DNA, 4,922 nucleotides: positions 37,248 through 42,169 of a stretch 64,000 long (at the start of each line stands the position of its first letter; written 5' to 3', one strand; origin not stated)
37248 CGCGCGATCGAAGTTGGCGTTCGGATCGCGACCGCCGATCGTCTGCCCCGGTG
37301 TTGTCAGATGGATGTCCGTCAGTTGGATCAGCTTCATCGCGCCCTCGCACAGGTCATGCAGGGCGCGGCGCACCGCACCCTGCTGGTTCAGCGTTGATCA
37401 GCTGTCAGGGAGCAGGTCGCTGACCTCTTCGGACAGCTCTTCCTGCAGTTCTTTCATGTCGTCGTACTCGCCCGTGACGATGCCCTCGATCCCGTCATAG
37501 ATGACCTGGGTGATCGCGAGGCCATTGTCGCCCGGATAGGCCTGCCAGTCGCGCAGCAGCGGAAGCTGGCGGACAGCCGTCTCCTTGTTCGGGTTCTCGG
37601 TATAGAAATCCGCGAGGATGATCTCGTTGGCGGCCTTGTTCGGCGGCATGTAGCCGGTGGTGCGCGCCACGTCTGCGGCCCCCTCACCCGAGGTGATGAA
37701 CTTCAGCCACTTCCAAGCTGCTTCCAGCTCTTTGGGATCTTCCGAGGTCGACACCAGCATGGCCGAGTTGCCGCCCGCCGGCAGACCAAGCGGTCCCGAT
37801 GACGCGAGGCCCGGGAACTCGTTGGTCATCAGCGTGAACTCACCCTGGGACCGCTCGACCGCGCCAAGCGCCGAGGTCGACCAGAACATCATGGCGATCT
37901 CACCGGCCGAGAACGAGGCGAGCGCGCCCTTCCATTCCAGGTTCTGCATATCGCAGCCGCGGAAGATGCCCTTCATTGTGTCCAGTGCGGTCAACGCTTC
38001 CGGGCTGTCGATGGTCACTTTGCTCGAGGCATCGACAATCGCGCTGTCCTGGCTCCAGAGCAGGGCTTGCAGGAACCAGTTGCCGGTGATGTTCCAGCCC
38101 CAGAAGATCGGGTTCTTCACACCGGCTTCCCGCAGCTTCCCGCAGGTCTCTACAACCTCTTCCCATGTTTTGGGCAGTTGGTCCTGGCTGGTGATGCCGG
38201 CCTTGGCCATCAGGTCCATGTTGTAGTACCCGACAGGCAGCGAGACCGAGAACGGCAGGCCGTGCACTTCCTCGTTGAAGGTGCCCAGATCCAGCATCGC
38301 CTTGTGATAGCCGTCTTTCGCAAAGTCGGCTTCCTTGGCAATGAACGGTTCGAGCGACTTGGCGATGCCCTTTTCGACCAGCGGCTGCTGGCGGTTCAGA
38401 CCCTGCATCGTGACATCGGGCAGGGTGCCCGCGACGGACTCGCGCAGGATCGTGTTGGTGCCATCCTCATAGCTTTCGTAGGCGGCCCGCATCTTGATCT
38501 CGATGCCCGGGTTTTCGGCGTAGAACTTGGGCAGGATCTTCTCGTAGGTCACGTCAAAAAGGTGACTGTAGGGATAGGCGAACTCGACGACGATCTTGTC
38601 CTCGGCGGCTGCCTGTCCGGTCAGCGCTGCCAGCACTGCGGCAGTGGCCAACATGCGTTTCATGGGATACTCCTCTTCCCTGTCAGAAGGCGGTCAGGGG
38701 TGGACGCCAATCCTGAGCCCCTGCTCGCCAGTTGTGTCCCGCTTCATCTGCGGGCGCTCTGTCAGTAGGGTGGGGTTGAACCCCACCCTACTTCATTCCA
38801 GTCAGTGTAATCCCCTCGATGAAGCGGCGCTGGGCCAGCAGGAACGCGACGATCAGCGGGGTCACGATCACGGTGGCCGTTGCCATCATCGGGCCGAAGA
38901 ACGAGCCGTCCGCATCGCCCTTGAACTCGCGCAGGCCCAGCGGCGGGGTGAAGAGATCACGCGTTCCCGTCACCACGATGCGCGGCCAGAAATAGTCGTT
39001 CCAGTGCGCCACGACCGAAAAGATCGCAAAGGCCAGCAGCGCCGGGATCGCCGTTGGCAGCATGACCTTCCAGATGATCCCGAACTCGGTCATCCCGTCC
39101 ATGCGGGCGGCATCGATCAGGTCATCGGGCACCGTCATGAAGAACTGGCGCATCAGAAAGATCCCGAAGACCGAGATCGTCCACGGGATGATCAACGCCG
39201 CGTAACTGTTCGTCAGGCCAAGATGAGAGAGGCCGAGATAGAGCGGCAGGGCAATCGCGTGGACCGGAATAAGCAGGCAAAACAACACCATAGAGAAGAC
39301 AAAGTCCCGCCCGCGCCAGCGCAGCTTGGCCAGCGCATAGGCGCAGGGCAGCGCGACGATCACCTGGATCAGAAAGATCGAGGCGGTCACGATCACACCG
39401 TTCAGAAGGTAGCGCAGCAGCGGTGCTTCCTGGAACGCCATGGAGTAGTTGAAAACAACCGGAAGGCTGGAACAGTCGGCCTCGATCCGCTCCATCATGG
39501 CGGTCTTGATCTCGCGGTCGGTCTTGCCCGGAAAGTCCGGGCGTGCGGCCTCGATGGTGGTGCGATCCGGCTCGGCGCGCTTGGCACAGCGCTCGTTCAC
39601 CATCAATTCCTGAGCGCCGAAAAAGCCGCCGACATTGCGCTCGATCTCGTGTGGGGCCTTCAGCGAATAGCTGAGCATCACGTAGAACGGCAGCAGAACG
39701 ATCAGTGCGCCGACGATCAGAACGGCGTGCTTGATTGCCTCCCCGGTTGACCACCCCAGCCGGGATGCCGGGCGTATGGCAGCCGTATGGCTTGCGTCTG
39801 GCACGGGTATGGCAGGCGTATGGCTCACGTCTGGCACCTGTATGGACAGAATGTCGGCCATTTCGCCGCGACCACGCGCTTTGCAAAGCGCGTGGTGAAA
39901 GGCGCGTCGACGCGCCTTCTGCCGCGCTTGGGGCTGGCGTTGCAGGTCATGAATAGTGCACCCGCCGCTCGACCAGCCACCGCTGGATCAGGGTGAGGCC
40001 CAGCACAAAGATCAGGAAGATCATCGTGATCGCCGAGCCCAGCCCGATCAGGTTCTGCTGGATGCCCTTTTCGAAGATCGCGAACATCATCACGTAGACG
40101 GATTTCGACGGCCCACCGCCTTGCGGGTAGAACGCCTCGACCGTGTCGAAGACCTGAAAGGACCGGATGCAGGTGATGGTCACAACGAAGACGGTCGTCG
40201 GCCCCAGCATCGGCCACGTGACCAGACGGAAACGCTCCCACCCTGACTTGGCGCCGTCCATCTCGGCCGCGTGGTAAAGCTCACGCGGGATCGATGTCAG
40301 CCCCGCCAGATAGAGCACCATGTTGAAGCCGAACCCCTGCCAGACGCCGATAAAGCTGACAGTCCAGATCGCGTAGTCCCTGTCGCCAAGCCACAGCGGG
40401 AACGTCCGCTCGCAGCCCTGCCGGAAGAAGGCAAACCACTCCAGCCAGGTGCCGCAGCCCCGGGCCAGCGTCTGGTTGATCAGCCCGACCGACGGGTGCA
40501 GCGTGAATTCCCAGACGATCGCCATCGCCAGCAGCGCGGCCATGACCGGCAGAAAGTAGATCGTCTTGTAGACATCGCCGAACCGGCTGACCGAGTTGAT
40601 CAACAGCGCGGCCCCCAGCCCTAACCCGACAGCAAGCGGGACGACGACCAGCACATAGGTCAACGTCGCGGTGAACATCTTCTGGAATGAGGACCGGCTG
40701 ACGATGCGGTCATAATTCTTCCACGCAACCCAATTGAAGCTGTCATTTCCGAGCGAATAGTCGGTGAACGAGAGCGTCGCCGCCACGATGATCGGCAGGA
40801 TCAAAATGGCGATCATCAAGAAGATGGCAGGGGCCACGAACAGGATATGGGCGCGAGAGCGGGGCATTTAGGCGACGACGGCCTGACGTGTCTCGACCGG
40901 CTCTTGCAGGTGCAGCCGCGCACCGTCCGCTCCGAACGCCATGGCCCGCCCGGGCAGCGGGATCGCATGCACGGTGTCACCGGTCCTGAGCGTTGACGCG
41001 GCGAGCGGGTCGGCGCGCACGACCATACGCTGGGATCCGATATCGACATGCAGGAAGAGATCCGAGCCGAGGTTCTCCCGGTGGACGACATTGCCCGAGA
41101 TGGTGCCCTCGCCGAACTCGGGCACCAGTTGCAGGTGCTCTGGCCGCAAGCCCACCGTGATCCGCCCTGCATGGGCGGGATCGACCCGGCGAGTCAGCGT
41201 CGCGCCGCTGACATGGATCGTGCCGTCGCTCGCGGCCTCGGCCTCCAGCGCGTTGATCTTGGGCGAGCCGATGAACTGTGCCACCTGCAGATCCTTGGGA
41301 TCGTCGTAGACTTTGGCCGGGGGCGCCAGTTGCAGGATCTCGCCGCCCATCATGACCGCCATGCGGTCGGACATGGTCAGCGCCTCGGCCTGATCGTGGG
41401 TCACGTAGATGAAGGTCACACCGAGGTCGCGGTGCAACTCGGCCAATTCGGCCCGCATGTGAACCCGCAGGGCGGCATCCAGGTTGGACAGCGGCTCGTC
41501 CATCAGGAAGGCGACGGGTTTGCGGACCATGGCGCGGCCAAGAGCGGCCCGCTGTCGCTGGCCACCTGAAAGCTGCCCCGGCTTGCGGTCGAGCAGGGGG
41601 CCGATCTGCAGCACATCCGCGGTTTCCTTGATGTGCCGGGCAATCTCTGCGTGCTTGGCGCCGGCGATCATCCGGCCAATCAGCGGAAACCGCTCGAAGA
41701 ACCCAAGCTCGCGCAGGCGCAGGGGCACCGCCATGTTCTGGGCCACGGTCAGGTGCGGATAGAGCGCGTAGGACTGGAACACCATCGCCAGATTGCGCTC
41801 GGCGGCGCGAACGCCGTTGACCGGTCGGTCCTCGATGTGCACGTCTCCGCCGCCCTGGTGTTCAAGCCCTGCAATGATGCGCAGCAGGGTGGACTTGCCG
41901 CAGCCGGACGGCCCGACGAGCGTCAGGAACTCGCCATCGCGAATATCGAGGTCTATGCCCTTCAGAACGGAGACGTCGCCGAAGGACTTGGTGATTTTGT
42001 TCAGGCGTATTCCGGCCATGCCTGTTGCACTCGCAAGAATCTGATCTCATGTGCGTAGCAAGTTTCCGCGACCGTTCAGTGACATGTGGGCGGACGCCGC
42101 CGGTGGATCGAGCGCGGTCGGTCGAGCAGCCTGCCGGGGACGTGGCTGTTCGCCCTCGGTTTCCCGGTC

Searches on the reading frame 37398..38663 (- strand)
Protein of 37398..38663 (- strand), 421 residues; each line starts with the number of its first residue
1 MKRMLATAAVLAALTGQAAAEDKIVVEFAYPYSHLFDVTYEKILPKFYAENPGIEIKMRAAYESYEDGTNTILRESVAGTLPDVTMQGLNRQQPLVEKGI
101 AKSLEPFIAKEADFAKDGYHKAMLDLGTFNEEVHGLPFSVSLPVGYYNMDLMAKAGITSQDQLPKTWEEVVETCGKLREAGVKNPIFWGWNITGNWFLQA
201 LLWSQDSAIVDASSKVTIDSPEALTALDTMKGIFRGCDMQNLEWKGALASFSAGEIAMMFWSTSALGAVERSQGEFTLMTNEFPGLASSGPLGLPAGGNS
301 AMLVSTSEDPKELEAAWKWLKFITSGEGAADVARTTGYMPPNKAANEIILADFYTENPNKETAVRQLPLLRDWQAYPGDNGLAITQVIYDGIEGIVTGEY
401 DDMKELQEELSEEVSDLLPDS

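Call 52: search_protein_families(library=pfam, proteins=[window:37398-38663:-])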
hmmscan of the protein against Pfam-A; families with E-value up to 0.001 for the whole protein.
window:37398-38663:- (421 aa): 2 families
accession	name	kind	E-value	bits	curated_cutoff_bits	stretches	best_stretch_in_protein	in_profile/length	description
PF13416.11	SBP_bac_8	-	7.5e-32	111.7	27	1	46-361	5-278/279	Bacterial extracellular solute-binding protein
PF01547.30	SBP_bac_1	-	9.4e-30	105.1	26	1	39-329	9-306/307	Bacterial extracellular solute-binding protein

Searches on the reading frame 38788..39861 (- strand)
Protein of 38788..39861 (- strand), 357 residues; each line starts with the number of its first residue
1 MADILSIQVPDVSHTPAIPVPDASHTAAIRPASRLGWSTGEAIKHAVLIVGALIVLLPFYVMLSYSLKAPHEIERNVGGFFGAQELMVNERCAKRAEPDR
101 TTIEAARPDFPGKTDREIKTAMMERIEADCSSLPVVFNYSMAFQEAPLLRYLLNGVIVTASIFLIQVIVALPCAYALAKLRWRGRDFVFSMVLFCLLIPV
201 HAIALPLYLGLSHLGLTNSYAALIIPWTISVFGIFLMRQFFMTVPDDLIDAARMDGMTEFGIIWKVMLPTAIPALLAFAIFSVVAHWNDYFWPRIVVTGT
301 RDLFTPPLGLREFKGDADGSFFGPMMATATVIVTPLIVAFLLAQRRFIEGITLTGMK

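Call 52: search_protein_families(library=pfam, proteins=[window:38788-39861:-])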
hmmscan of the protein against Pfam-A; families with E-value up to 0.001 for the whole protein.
window:38788-39861:- (357 aa): 1 family
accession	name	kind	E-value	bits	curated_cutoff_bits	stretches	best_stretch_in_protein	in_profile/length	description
PF00528.27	BPD_transp_1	-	5.1e-23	82.2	26.4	1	171-347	2-178/184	Binding-protein-dependent transport system inner membrane component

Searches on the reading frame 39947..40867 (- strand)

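Call 52: search_protein_families(library=pfam, proteins=[window:39947-40867:-])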
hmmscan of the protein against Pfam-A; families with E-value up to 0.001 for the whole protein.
window:39947-40867:- (306 aa): 1 family
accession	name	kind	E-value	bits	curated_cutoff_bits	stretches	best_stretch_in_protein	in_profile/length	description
PF00528.27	BPD_transp_1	-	1.8e-10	41.3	26.4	1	80-301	2-181/184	Binding-protein-dependent transport system inner membrane component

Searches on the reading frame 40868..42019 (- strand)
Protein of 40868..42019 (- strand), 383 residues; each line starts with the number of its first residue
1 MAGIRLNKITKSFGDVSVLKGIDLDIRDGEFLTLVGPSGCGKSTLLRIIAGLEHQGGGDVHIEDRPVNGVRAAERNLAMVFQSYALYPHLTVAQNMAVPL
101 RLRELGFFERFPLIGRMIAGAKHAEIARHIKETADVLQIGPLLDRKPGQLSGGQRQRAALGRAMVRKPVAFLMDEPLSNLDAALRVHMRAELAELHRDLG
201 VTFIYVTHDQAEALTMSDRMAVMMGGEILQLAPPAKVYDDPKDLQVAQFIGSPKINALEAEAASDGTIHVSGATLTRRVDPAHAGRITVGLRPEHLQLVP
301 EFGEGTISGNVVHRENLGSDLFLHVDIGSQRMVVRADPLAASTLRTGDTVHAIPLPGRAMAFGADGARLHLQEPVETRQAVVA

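Call 4: search_protein_families(library=pfam, proteins=[window:40868-42019:-])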
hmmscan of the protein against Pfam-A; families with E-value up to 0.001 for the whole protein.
window:40868-42019:- (383 aa): 6 families
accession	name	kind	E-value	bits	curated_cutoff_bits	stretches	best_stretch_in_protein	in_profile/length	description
PF00005.33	ABC_tran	-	1.2e-31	110.6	25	1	19-177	1-136/137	ABC transporter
PF08402.16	TOBE_2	-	1.3e-10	41.7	21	1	289-361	1-75/76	TOBE domain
PF17912.7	OB_MalK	-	2.1e-05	25.7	27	1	251-296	1-53/53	MalK OB fold domain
PF13304.12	AAA_21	-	2.9e-05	24.7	27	0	33-68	3-50/304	AAA domain, putative AbiEii toxin, Type IV TA system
PF03459.23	TOBE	-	6.3e-05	23.6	22.3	1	304-353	4-56/64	TOBE domain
PF02463.25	SMC_N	-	0.00059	19.8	40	0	68-223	114-212/220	RecF/RecN/SMC N terminal domain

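Call 5: search_protein_families(library=ncbifam, proteins=[window:40868-42019:-])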
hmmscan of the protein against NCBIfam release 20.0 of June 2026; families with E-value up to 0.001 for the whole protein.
window:40868-42019:- (383 aa): 184 families (the best 25 are shown)
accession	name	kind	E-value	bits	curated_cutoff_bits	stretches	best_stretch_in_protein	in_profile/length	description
NF008653.0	PRK11650.1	subfamily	3.4e-115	384.9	432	1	1-356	1-341/357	sn-glycerol-3-phosphate ABC transporter ATP-binding protein UgpC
NF008233.0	PRK11000.1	equivalog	3e-103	345.5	568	1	1-367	1-358/369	maltose/maltodextrin ABC transporter ATP-binding protein MalK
NF006987.0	PRK09452.1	equivalog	3e-89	299.3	482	1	4-334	18-340/378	spermidine/putrescine ABC transporter ATP-binding protein PotA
TIGR03265.1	PhnT2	equivalog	9.3e-87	291.5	457.7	1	4-330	5-315/353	putative 2-aminoethylphosphonate ABC transporter ATP-binding protein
NF043075.1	MMSYN1_0197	equivalog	1.1e-80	271.2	550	1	4-327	3-308/341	spermidine/putrescine ABC transporter ATP-binding protein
NF040933.2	ABC_arch_GlcV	equivalog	1.9e-80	270.4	450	1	4-300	3-290/357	glucose ABC transporter ATP-binding protein GlcV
TIGR01187.1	potA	subfamily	1.2e-79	267.8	355.6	1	34-333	1-294/325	polyamine ABC transporter ATP-binding protein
NF008513.0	PRK11432.1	equivalog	1.4e-75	254.4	496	1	4-338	7-324/351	ferric ABC transporter ATP-binding protein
TIGR03258.1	PhnT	equivalog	3.1e-70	237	499.15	1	2-333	7-331/359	2-aminoethylphosphonate ABC transport system ATP-binding subunit PhnT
NF008105.0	PRK10851.1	equivalog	1.5e-68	231.1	502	1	4-301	3-285/362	sulfate/thiosulfate ABC transporter ATP-binding protein CysA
TIGR00968.1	3a0106s01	subfamily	3.8e-68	229.5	342.75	1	4-252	1-233/237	sulfate ABC transporter ATP-binding protein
NF040840.2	tungstate_WtpC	equivalog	1.9e-67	228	440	1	4-333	2-317/347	tungstate ABC transporter ATP-binding protein WtpC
NF008621.0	PRK11607.1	equivalog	6.3e-63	212.8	613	1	6-334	22-343/377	putrescine ABC transporter ATP-binding subunit PotG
TIGR01186.1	proV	subfamily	1.4e-47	162.6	326.6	1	15-256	5-236/363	betaine/proline/choline family ABC transporter ATP-binding protein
TIGR03415.1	ABC_choXWV_ATP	equivalog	1.4e-44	152.6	483.75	1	7-252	28-267/382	choline ABC transporter ATP-binding protein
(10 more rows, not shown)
